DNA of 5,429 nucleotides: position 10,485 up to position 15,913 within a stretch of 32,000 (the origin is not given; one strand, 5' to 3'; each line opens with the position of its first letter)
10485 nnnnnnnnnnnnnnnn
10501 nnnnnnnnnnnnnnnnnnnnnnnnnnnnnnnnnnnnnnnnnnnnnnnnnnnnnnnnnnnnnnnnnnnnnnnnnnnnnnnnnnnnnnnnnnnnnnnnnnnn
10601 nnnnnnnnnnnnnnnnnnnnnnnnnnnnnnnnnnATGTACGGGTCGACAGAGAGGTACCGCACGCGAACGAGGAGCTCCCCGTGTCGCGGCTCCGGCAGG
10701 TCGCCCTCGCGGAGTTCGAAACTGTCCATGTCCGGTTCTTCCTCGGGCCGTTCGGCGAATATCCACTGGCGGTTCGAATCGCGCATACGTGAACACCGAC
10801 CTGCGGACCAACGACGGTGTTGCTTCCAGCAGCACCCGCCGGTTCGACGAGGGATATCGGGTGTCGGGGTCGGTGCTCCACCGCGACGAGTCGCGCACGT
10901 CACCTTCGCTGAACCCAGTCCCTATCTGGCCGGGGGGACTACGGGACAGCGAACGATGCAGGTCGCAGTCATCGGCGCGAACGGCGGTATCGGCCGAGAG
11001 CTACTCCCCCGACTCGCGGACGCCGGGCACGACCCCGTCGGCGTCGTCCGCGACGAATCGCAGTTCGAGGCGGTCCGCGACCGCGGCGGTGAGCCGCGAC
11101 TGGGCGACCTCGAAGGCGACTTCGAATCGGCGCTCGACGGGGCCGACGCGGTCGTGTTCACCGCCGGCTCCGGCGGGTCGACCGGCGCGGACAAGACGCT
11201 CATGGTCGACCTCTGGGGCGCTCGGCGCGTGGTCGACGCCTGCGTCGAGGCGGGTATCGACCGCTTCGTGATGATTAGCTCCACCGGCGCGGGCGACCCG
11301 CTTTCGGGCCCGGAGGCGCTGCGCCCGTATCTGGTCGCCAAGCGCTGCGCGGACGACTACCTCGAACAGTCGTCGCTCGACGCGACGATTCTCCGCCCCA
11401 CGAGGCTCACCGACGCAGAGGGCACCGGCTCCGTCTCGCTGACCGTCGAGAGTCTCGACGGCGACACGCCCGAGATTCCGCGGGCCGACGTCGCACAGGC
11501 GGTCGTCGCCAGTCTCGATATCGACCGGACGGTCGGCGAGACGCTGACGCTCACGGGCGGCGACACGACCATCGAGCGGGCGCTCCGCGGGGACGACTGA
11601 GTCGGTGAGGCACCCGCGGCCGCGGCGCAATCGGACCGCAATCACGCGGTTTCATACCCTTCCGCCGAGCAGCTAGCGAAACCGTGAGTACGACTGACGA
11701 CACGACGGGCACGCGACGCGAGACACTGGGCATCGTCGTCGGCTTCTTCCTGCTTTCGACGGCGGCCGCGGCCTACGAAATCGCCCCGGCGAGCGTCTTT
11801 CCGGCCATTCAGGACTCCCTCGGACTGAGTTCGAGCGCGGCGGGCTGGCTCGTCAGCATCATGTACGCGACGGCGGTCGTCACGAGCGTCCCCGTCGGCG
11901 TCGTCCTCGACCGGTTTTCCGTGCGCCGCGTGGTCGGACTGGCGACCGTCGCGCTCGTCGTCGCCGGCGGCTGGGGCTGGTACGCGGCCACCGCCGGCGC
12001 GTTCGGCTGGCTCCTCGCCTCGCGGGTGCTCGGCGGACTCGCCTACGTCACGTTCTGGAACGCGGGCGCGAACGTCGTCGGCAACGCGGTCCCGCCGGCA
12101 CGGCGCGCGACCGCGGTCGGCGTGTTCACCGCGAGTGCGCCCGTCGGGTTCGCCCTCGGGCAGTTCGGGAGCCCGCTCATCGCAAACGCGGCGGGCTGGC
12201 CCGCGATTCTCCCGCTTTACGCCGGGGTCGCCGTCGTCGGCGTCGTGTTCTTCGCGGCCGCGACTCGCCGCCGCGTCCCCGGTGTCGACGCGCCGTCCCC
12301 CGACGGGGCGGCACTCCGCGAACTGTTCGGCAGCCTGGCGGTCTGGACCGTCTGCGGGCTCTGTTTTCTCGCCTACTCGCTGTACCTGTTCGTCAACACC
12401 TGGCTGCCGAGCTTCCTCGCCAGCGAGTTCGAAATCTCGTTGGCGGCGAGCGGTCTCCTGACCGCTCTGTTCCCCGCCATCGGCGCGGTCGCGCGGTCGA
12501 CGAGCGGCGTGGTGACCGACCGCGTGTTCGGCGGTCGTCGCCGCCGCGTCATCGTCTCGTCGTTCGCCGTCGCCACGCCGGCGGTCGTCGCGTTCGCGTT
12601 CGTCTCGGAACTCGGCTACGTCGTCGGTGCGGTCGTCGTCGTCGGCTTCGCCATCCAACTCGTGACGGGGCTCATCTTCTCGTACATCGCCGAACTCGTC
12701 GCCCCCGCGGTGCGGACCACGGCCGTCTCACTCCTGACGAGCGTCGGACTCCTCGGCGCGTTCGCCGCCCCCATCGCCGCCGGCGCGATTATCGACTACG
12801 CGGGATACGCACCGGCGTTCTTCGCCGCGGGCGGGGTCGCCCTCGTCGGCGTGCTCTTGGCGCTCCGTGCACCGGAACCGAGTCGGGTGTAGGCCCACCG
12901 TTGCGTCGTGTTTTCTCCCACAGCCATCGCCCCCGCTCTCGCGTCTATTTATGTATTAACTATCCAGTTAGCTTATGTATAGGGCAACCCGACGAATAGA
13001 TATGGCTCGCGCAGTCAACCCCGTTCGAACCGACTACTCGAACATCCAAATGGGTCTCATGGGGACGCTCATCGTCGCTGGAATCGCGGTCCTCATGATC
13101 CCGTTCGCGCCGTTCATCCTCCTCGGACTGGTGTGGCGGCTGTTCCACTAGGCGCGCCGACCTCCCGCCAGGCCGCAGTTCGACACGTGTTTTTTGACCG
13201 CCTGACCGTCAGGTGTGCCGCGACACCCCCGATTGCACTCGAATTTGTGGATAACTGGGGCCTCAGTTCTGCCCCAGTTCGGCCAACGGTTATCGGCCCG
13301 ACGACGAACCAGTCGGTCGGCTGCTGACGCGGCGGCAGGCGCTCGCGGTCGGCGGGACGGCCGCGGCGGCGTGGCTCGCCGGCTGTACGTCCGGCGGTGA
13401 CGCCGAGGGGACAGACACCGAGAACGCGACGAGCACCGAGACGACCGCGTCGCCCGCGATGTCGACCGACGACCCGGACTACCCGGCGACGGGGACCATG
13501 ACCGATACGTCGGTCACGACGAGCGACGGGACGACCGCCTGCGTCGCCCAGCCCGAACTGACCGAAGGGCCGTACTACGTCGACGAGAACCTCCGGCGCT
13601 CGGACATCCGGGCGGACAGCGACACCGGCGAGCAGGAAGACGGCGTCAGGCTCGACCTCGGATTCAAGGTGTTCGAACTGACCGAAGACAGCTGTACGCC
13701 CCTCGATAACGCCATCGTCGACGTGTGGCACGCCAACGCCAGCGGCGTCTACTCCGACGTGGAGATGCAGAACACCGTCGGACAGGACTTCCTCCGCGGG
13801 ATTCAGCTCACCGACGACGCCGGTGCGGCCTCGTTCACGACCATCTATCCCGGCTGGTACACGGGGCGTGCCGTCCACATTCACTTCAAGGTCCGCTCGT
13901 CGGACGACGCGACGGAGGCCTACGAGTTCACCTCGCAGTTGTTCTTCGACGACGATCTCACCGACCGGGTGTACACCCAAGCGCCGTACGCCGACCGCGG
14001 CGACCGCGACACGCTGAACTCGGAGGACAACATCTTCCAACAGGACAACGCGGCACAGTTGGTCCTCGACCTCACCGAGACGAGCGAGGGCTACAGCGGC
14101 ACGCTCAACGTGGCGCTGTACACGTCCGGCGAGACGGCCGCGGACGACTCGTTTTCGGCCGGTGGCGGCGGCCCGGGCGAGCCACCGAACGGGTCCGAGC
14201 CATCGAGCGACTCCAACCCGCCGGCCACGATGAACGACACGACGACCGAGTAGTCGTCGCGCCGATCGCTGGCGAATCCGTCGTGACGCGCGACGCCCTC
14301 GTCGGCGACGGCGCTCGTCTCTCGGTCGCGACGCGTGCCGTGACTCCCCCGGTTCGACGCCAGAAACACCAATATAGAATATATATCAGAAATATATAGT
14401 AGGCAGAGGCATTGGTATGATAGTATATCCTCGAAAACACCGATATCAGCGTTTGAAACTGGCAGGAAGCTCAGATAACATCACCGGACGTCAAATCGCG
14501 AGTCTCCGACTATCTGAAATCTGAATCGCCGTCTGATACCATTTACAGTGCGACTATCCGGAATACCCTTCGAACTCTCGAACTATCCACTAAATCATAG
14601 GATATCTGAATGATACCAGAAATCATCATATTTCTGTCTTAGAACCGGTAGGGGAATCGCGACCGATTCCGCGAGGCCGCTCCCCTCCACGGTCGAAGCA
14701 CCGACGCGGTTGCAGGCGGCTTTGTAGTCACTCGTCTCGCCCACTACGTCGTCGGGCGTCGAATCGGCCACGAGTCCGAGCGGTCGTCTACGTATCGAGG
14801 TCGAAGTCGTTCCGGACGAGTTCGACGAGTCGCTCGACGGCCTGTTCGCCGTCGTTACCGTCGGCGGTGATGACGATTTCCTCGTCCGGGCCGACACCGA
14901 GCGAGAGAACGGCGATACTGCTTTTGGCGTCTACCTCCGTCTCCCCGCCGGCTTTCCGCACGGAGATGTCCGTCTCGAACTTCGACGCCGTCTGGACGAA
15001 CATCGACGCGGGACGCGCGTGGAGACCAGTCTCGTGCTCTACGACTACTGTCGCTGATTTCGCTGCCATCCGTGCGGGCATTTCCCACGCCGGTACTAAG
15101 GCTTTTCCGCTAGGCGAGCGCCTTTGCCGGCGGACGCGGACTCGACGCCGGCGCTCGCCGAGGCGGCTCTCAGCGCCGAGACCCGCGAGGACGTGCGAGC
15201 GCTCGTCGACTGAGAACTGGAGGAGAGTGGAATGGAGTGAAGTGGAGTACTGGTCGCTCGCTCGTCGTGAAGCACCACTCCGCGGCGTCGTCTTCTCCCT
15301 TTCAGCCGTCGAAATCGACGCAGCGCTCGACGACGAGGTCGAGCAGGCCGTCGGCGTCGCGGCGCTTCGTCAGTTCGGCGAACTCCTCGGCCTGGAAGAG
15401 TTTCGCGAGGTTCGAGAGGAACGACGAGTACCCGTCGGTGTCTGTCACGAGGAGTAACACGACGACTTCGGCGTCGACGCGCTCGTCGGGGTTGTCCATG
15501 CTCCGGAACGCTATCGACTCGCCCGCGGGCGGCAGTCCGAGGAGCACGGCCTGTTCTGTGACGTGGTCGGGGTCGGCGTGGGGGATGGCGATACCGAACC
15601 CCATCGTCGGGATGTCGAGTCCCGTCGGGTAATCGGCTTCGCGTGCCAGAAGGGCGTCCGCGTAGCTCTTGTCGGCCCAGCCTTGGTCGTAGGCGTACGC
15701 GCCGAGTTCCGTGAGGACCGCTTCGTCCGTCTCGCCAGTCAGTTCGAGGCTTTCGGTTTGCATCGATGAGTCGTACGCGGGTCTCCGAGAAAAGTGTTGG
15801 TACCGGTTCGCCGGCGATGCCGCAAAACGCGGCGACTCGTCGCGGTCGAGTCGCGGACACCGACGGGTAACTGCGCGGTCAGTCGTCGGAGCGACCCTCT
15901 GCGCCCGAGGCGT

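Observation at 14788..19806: Galactitol-family PTS wired directly to a class-I aldolase, a TIM-like isomerase and YjbQ: a candidate uncharacterised archaeal PTS-to-triose pathway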

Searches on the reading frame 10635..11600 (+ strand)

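Call 7: search_protein_families(library=pfam, proteins=[window:10635-11600:+], max_evalue=0.001)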
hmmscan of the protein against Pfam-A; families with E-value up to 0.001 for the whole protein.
window:10635-11600:+ (321 aa): 4 families
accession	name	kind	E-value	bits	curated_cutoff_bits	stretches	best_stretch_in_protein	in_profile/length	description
PF13460.12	NAD_binding_10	-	1.8e-44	152.3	27.2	1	114-295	1-182/184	NAD(P)H-binding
PF01370.27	Epimerase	-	1.2e-13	51.5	20.9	1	110-258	1-172/240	NAD dependent epimerase/dehydratase family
PF01073.25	3Beta_HSD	-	2e-08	34.1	22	1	111-219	1-119/280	3-beta hydroxysteroid dehydrogenase/isomerase family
PF05368.20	NmrA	-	8.7e-08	32.5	27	1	108-255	3-150/298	NmrA-like family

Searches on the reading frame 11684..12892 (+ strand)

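Call 7: search_protein_families(library=pfam, proteins=[window:11684-12892:+], max_evalue=0.001)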
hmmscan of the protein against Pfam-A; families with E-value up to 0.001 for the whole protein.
window:11684-12892:+ (402 aa): 4 families
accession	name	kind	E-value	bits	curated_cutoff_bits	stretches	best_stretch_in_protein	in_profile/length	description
PF07690.21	MFS_1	-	1.7e-55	188.8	33.4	2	23-360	3-344/347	Major Facilitator Superfamily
PF12832.13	MFS_1_like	-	8e-07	28.9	25.2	1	44-163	240-358/373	MFS_1 like family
PF00083.30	Sugar_tr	-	5.8e-06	25.9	22.3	1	22-189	22-187/452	Sugar (and other) transporter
PF06779.20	MFS_4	-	9.1e-05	22.4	26.3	1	37-393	14-363/364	Uncharacterised MFS-type transporter YbfB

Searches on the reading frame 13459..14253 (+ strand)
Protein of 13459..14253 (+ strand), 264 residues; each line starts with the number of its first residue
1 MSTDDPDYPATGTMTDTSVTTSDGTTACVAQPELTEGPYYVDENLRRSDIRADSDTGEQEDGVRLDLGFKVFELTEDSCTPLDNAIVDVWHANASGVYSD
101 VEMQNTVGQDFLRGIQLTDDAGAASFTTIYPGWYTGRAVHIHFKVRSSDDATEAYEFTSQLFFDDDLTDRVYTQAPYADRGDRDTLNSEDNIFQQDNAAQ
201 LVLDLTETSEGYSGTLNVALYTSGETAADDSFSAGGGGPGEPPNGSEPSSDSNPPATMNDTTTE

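Call 7: search_protein_families(library=pfam, proteins=[window:13459-14253:+], max_evalue=0.001)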
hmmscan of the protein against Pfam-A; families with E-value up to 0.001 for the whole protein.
window:13459-14253:+ (264 aa): 1 family
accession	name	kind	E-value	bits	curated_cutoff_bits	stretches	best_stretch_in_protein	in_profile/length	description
PF00775.27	Dioxygenase_C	-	1.1e-15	58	27.3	1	36-166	2-142/182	Dioxygenase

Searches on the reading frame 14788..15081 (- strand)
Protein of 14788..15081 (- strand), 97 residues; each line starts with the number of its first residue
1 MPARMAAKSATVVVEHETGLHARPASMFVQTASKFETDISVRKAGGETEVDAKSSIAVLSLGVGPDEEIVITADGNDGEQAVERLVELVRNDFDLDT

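Call 3: search_protein_families(library=pfam, proteins=[window:14788-15081:-], max_evalue=0.01)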
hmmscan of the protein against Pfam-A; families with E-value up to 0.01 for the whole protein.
window:14788-15081:- (97 aa): 1 family
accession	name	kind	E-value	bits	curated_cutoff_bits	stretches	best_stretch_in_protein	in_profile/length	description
PF00381.24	PTS-HPr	-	2.9e-28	98.2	23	1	9-90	2-80/81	PTS HPr component phosphorylation site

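Call 4: search_protein_families(library=ncbifam, proteins=[window:14788-15081:-], max_evalue=0.01)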
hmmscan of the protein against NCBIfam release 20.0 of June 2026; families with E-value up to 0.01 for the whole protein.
window:14788-15081:- (97 aa): 9 families
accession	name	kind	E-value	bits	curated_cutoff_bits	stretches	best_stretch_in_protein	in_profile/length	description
TIGR01003.1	PTS_HPr_family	subfamily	4.9e-26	90.5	47.9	1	8-89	2-81/82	HPr family phosphocarrier protein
NF041319.1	PTS-HPr_Halo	equivalog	3.1e-24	85.2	140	1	11-89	4-83/87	phosphocarrier protein HPr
NF010352.0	PRK13780.1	equivalog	8.9e-22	76.8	110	1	10-91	4-83/88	phosphocarrier protein HPr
NF010354.0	PRK13782.1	equivalog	1.8e-20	72.7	123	1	11-92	5-84/85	HPr family phosphocarrier protein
NF008319.0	PRK11109.1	equivalog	6.1e-17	62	302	1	7-90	285-369/376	fused PTS fructose transporter subunit IIA/HPr protein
NF008478.1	PRK11377.1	equivalog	6.5e-13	48.5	520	1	4-93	152-239/473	dihydroxyacetone kinase phosphoryl donor subunit DhaM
NF008104.0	PRK10850.1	equivalog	1.3e-12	47.6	153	1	12-89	6-81/85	phosphocarrier protein Hpr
NF010351.0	PRK13779.1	equivalog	2.2e-12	46.6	766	1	11-89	294-373/503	bifunctional PTS system fructose-specific transporter subunit IIA/HPr protein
NF008146.0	PRK10897.1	equivalog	1.7e-11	44.3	119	1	10-95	5-89/90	PTS phosphocarrier protein NPr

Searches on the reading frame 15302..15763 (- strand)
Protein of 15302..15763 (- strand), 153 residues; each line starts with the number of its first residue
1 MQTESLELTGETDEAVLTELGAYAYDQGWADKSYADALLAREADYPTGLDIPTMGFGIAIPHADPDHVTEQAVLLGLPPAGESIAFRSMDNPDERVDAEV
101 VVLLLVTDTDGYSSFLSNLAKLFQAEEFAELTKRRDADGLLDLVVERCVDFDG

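Call 3: search_protein_families(library=pfam, proteins=[window:15302-15763:-], max_evalue=0.01)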
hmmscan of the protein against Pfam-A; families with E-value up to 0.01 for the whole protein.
window:15302-15763:- (153 aa): 1 family
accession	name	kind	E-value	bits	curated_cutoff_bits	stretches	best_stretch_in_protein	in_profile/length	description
PF00359.27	PTS_EIIA_2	-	4.8e-18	66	27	1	7-142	11-139/144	Phosphoenolpyruvate-dependent sugar phosphotransferase system, EIIA 2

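Call 4: search_protein_families(library=ncbifam, proteins=[window:15302-15763:-], max_evalue=0.01)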
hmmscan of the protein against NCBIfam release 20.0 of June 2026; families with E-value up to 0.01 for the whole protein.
window:15302-15763:- (153 aa): 7 families
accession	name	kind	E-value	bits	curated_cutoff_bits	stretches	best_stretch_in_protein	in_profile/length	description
NF007236.0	PRK09665.1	equivalog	4.8e-13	49.1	139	1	13-127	15-124/150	PTS galactitol transporter subunit IIA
NF007389.0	PRK09913.1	equivalog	1.5e-09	37.9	151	1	5-145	10-143/148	PTS fructose transporter subunit IIA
TIGR00848.1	fruA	subfamily_domain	3.7e-09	36.6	103.5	1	8-129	11-126/129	fructose PTS transporter subunit IIA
TIGR01419.1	nitro_reg_IIA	equivalog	2.9e-05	24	138.7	1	17-144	24-143/145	PTS IIA-like nitrogen regulatory protein PtsN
NF008319.0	PRK11109.1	equivalog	0.00027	20.4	302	1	14-66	19-66/376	fused PTS fructose transporter subunit IIA/HPr protein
NF007293.0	PRK09765.1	equivalog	0.00039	19.1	763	1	21-124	30-125/639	PTS 2-O-a-mannosyl-D-glycerate transporter subunit IIABC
NF008145.0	PRK10896.1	equivalog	0.0077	15.9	221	1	34-121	50-129/161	PTS IIA-like nitrogen regulatory protein PtsN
